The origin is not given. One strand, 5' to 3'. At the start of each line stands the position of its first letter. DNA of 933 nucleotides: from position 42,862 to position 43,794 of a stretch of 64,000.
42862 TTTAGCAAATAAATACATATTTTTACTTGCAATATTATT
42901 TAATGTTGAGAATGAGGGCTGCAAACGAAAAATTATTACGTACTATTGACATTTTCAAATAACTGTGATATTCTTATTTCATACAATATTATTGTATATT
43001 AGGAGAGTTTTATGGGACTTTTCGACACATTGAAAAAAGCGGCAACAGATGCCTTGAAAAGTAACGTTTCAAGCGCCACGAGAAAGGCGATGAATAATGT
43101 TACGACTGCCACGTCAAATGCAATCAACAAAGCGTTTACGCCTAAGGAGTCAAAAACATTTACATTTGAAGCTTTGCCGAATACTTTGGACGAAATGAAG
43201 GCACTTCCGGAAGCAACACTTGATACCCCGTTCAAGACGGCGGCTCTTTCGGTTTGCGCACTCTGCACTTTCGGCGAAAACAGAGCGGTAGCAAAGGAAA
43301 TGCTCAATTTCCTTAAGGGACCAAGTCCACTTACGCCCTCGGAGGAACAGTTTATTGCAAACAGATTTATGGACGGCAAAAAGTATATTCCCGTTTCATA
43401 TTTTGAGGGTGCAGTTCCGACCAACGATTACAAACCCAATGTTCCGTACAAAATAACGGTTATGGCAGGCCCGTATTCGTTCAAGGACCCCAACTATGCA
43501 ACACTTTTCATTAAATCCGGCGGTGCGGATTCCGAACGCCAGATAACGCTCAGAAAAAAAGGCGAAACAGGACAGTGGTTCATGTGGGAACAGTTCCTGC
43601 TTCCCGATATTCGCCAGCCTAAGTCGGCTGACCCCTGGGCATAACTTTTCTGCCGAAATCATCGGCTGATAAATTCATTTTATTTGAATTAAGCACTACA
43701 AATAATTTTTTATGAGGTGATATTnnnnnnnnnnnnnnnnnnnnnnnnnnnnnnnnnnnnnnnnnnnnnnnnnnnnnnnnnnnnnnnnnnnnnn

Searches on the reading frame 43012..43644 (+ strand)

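Call 51: search_protein_families(library=pfam, proteins=[window:43012-43644:+], max_evalue=0.00001)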
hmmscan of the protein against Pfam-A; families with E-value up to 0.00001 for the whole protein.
window:43012-43644:+ (210 aa): 1 family
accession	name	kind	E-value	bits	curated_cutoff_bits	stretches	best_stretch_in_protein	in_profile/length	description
PF22043.2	DUF6935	-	2.1e-56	190.8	27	1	54-204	2-158/158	Domain of unknown function (DUF6935)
